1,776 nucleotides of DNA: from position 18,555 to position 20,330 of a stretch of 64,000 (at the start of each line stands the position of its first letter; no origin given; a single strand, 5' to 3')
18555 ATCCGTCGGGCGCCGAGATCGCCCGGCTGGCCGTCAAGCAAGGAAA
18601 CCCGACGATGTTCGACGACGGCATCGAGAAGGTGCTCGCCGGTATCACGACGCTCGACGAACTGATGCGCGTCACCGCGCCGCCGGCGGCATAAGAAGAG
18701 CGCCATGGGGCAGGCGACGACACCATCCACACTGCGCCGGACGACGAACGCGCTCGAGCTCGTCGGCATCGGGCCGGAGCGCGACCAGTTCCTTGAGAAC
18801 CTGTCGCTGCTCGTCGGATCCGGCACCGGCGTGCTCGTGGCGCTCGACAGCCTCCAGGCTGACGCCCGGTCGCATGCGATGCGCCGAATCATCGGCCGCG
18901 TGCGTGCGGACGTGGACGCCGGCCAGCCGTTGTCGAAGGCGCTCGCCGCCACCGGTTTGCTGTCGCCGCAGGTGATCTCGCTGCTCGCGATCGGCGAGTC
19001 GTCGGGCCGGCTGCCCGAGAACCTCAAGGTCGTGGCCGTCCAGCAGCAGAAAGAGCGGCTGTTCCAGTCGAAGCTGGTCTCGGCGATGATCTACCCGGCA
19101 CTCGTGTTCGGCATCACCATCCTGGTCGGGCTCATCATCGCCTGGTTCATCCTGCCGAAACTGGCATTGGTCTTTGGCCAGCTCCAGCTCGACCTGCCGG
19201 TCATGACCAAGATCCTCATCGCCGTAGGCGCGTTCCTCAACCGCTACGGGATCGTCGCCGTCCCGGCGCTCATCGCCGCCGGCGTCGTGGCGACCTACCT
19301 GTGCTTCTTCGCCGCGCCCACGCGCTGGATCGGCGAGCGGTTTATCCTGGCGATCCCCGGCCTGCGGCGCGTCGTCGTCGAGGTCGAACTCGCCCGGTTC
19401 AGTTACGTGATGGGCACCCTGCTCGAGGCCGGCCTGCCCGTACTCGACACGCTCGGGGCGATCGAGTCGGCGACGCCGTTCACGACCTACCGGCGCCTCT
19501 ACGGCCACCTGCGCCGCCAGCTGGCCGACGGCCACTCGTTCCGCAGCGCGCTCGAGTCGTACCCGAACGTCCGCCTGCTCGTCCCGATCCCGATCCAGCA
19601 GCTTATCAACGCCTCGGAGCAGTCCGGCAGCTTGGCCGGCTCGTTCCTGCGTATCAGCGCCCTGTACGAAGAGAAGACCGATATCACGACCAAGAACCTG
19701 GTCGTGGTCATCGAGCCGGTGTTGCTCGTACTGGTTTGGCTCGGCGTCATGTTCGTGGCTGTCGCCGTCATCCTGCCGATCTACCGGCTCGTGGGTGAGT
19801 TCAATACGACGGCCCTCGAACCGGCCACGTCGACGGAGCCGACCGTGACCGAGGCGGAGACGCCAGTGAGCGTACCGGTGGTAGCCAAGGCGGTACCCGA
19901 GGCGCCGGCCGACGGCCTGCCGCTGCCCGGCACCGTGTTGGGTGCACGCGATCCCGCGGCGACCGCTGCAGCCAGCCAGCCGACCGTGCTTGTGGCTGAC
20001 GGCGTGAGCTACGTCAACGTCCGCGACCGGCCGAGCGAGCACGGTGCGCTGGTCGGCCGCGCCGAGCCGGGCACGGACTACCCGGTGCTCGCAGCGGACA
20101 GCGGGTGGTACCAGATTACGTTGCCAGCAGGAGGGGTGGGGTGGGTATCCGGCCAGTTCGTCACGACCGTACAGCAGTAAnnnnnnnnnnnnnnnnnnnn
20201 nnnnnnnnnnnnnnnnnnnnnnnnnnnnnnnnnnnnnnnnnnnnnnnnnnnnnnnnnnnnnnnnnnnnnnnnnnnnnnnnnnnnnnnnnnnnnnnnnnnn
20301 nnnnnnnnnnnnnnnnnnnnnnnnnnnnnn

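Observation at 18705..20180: PilC platform protein fused to a C-terminal SH3b domain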

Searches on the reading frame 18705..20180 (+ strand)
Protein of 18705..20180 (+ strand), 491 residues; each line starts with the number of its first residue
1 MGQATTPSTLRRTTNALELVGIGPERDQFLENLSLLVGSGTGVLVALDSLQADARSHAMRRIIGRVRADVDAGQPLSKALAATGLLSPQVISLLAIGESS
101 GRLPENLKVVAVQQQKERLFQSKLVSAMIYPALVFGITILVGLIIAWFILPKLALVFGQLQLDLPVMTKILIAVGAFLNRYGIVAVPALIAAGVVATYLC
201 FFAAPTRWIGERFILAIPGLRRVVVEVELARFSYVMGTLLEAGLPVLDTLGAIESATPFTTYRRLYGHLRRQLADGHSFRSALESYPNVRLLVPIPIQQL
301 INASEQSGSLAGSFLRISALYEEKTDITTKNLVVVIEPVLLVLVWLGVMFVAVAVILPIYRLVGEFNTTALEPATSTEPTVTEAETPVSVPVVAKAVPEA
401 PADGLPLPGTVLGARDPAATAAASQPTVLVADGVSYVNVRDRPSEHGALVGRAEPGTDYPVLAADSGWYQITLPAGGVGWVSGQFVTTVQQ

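Call 3: search_protein_families(library=pfam, proteins=[window:18705-20180:+], max_evalue=0.1)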
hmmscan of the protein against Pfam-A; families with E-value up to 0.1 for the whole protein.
window:18705-20180:+ (491 aa): 4 families
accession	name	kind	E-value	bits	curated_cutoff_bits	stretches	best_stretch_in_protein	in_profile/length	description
PF00482.28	T2SSF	-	4.8e-44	149.8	25.2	2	29-151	1-125/125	Type II secretion system (T2SS), protein F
PF08239.17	SH3_3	-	1.6e-08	35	27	1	436-486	2-53/54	Bacterial SH3 domain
PF06347.19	SH3_4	-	0.00011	22.3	24.1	1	435-482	3-50/56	Bacterial SH3 domain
PF23795.1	SH3_YKFC_2nd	-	0.032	14.5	27.4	1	457-485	25-53/57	YKFC SH3b2 domain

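Call 5: find_homologous_proteins(query=window:18705-20177:+, max_evalue=0.00001)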
Query window:18705-20177:+ (491 aa): 731 proteins with E <= 0.00001 among 8000 candidates; the best 120 are listed.
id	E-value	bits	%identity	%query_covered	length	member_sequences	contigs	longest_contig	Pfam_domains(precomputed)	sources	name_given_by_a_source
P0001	0.0e+0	1045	100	100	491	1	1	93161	PF00482.29,PF08239.18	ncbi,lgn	-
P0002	5.0e-207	706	67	100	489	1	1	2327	PF06347.20,PF00482.29,PF08239.18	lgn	-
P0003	7.9e-187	640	62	100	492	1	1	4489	PF00482.29,PF08239.18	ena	-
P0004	8.6e-184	630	61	100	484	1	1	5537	PF00482.29,PF08239.18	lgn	-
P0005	2.1e-174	599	58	100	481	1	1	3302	PF00482.29,PF08239.18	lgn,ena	-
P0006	3.4e-169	581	58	95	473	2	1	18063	PF00482.29,PF08239.18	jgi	jgi:type IV pilus assembly protein PilC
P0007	2.4e-165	569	58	99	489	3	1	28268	PF06347.20,PF00482.29,PF08239.18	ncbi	-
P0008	3.3e-164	565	55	100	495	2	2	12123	PF06347.20,PF00482.29,PF08239.18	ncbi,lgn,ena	ncbi:MAG: type II secretion system F family protein [Patescibacteria group bacterium]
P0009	7.4e-159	547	55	99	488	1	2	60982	PF00482.29,PF08239.18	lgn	-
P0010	3.7e-133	463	49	94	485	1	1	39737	PF00482.29,PF08239.18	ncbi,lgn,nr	ncbi:type II secretion system F family protein [Candidatus Berkelbacteria bacterium]|nr:type II secr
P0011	1.9e-127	444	47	100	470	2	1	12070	PF00482.29,PF08239.18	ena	-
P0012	4.9e-125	436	48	100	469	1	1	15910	PF00482.29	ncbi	-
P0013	1.6e-124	434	41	99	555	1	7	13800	PF00482.29,PF08239.18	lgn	-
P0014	6.0e-124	432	47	95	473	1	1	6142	PF00482.29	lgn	-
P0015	1.2e-123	431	43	95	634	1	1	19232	PF00482.29,PF08239.18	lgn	-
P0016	1.2e-123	431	45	95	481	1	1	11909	PF00482.29,PF08239.18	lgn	-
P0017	1.5e-122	428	44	95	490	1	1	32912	PF00482.29,PF08239.18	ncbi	-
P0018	1.5e-121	424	43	99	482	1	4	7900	PF00482.29,PF08239.18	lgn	-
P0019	1.6e-121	424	42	98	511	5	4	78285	PF00482.29,PF08239.18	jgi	jgi:type IV pilus assembly protein PilC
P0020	3.5e-121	423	42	99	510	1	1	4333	PF06347.20,PF00482.29,PF08239.18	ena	-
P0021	1.6e-120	421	41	97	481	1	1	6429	PF06347.20,PF00482.29,PF08239.18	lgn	-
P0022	3.4e-120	420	44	99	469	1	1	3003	PF00482.29,PF08239.18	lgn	-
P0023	6.0e-120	419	42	96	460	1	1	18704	PF00482.29,PF08239.18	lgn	-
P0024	2.0e-119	417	42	96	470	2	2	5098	PF00482.29,PF08239.18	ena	-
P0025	2.1e-119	417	43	96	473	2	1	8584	PF00482.29,PF08239.18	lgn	-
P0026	2.1e-119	417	43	96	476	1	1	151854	PF06347.20,PF00482.29,PF08239.18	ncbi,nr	ncbi:MAG: type II secretion system F family protein [Patescibacteria group bacterium]|nr:type II sec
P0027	3.9e-119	416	44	99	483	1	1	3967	PF00482.29,PF08239.18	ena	-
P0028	1.0e-118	415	43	98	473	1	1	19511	PF06347.20,PF00482.29,PF08239.18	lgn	-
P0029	1.1e-118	415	42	95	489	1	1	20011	PF00482.29,PF08239.18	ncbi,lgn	-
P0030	1.1e-118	415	42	96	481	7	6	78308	PF00482.29,PF08239.18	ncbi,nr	ncbi:MAG TPA: type II secretion system F family protein [bacterium]|nr:type II secretion system F fa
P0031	3.0e-118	413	42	98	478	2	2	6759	PF00482.29,PF08239.18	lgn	-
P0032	1.2e-117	412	44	98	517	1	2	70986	PF00482.29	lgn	-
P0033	1.2e-117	412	41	100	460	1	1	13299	PF06347.20,PF00482.29,PF08239.18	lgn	-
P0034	1.6e-117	411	42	96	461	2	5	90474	PF00482.29,PF08239.18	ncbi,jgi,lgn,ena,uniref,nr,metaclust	ncbi:MAG: hypothetical protein A3C82_02410 [Candidatus Wildermuthbacteria bacterium RIFCSPHIGHO2_02_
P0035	1.8e-117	411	43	95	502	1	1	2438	PF00482.29,PF08239.18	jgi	jgi:type II secretory pathway component PulF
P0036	1.9e-117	411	42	100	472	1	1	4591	PF06347.20,PF00482.29,PF08239.18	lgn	-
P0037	1.9e-117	411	42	97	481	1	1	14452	PF00482.29,PF08239.18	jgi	-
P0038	1.9e-117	411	43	95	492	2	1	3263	PF00482.29,PF08239.18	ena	-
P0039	2.4e-117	411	43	98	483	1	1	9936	PF00482.29,PF08239.18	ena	-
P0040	2.7e-117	410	43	95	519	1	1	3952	PF00482.29,PF08239.18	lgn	-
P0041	4.5e-117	410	43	96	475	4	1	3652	PF00482.29,PF08239.18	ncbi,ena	ncbi:MAG: type II secretion system F family protein [Patescibacteria group bacterium]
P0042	5.2e-117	409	42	96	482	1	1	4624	PF00482.29,PF08239.18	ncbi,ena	-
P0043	8.0e-117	409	43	99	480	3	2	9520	PF00482.29,PF08239.18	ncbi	-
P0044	1.0e-116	408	42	97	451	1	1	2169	PF00482.29,PF08239.18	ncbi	-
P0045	1.0e-116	408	44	98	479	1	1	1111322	PF00482.29,PF08239.18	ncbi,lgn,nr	ncbi:MAG: type II secretion system F family protein [Candidatus Moraniibacteriota bacterium]|nr:MAG:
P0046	4.8e-116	406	43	96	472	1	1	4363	PF00482.29,PF08239.18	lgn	-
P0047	5.5e-116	406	42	96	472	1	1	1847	PF00482.29,PF08239.18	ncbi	-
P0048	5.5e-116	406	42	95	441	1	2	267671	PF00482.29,PF08239.18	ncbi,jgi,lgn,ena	-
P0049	7.1e-116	406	40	98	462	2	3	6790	PF00482.29,PF08239.18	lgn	-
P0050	1.1e-115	405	42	96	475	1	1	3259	PF00482.29,PF08239.18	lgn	-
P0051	1.3e-115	405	43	95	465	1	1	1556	PF00482.29,PF08239.18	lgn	-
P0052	1.7e-115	404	41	99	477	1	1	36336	PF00482.29,PF08239.18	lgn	-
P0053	1.8e-115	404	44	99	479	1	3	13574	PF00482.29,PF08239.18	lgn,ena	-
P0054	2.4e-115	404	40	100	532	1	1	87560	PF00482.29,PF08239.18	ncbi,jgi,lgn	ncbi:MAG: type IV pilus assembly protein PilC [Acidimicrobiales bacterium]|jgi:type IV pilus assembl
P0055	3.6e-115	403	44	98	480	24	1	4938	PF00482.29,PF08239.18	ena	-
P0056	5.0e-115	403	44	96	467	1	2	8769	PF00482.29,PF08239.18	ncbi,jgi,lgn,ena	-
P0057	6.0e-115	403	43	96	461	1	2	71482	PF06347.20,PF00482.29,PF08239.18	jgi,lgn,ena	-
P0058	6.4e-115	402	51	74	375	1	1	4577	PF00482.29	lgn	-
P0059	7.6e-115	402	41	100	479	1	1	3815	PF00482.29,PF08239.18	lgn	-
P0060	1.3e-114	401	39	96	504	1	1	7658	PF00482.29,PF08239.18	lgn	-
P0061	1.4e-114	401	41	99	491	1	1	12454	PF00482.29,PF08239.18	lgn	-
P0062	1.4e-114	401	43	96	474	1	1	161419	PF00482.29,PF08239.18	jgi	-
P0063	2.0e-114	401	44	96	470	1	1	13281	PF00482.29,PF08239.18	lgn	-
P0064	2.2e-114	401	44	99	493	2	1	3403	PF00482.29,PF08239.18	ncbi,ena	-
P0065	2.4e-114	401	41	96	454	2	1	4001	PF00482.29,PF08239.18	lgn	-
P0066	2.6e-114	400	43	96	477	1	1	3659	PF00482.29,PF08239.18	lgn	-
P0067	3.0e-114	400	52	70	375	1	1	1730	PF00482.29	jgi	jgi:type II secretory pathway component PulF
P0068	4.6e-114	400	42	96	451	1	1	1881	PF00482.29,PF08239.18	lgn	-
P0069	6.4e-114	399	43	95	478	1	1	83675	PF06347.20,PF00482.29,PF08239.18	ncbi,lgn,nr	ncbi:MAG TPA: type II secretion system F family protein [Candidatus Paceibacterota bacterium]|nr:typ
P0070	7.0e-114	399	43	99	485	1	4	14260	PF00482.29,PF08239.18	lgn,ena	-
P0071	9.3e-114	399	45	96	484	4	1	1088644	PF00482.29,PF08239.18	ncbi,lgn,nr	ncbi:MAG: type II secretion system F family protein [Candidatus Moraniibacteriota bacterium]|nr:MAG:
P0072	1.0e-113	399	42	100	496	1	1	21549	PF00482.29,PF08239.18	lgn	-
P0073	1.0e-113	399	43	97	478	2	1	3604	PF00482.29,PF08239.18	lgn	-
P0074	1.4e-113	398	43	95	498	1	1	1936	PF00482.29,PF08239.18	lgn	-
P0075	1.4e-113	398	41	95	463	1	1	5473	PF00482.29,PF08239.18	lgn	-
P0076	3.3e-113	397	39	96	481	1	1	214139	PF06347.20,PF00482.29,PF08239.18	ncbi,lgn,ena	-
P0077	5.4e-113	396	42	96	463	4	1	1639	PF00482.29,PF08239.18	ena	-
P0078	5.7e-113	396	42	99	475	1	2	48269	PF00482.29,PF08239.18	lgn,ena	-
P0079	6.9e-113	396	41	97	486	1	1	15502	PF00482.29,PF08239.18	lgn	-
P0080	8.1e-113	396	42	98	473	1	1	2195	PF00482.29,PF08239.18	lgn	-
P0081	1.3e-112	395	45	96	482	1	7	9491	PF00482.29,PF08239.18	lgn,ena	-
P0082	2.0e-112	394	49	71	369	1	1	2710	PF00482.29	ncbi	-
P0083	2.1e-112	394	52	71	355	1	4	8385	PF00482.29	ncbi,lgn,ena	-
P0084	2.9e-112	394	43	96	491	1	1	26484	PF00482.29,PF08239.18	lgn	-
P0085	3.0e-112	394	43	96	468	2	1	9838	PF00482.29,PF08239.18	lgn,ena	-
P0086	3.3e-112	394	43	96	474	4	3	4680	PF00482.29,PF08239.18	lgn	-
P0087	4.4e-112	393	43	96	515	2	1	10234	PF06347.20,PF00482.29,PF08239.18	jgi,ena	-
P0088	6.0e-112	393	43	96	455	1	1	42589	PF00482.29,PF08239.18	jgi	-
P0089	6.8e-112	393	49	74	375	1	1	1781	PF00482.29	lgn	-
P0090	9.7e-112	392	41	99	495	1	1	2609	PF00482.29,PF08239.18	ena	-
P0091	9.9e-112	392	43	95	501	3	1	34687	PF06347.20,PF00482.29,PF08239.18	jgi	-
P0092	1.1e-111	392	53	71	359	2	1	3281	PF00482.29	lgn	-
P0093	1.2e-111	392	39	100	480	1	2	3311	PF00482.29,PF08239.18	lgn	-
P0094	1.3e-111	392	51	71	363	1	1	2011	PF00482.29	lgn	-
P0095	1.6e-111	391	41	96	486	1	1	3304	PF00482.29,PF08239.18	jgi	jgi:type II secretory pathway component PulF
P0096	2.4e-111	391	39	99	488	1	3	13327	PF06347.20,PF00482.29,PF08239.18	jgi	-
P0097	2.6e-111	391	44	95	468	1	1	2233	PF06347.20,PF00482.29,PF08239.18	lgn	-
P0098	2.8e-111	391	40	98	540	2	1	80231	PF06347.20,PF00482.29,PF08239.18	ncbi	-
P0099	4.1e-111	390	41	95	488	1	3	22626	PF00482.29,PF08239.18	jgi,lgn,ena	-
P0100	6.5e-111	389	42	98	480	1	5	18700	PF06347.20,PF00482.29,PF08239.18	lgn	-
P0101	1.0e-110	389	42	99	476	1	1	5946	PF06347.20,PF00482.29,PF08239.18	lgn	-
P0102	1.0e-110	389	42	99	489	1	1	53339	PF00482.29,PF08239.18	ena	-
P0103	1.6e-110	388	41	95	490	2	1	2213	PF00482.29,PF08239.18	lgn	-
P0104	2.0e-110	388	53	71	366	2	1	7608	PF00482.29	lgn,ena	-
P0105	2.5e-110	387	42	94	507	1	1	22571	PF00482.29,PF08239.18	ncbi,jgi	jgi:type II secretory pathway component PulF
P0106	2.6e-110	387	43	98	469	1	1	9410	PF06347.20,PF00482.29,PF08239.18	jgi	jgi:type II secretory pathway component PulF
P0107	2.9e-110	387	42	96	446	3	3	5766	PF00482.29,PF08239.18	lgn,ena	-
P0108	3.0e-110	387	54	70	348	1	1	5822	PF00482.29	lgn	-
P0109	3.1e-110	387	51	71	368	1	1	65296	PF00482.29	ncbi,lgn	-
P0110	3.4e-110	387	43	99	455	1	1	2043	PF06347.20,PF00482.29,PF08239.18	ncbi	-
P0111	3.4e-110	387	42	97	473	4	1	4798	PF00482.29,PF08239.18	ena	-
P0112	3.7e-110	387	49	74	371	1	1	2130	PF00482.29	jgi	jgi:type IV pilus assembly protein PilC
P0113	4.5e-110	387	43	95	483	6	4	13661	PF00482.29,PF08239.18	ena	-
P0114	4.6e-110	387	41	95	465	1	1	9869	PF06347.20,PF00482.29,PF08239.18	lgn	-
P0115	5.3e-110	386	42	96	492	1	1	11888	PF00482.29,PF18348.8,PF08239.18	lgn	-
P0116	1.0e-109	385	42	95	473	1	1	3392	PF06347.20,PF00482.29,PF08239.18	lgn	-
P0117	1.1e-109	385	40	99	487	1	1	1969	PF00482.29,PF08239.18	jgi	jgi:type IV pilus assembly protein PilC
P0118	1.7e-109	385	52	71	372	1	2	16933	PF00482.29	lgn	-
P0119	1.8e-109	385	41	96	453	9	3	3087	PF00482.29,PF08239.18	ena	-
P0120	2.3e-109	384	40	97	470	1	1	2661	PF00482.29,PF08239.18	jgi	-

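Call 8: find_encoding_contigs(protein=P0001, flank=3000, max_places=3)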
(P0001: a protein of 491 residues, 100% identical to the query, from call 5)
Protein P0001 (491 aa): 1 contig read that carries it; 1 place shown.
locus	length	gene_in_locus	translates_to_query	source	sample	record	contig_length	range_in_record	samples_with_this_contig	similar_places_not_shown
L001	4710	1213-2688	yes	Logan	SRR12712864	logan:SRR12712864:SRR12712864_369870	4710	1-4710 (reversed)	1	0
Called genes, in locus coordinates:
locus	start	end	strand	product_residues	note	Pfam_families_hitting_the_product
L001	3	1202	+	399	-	?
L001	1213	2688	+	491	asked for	PF00482:T2SSF, PF08239:SH3_3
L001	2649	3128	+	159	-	-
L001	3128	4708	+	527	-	?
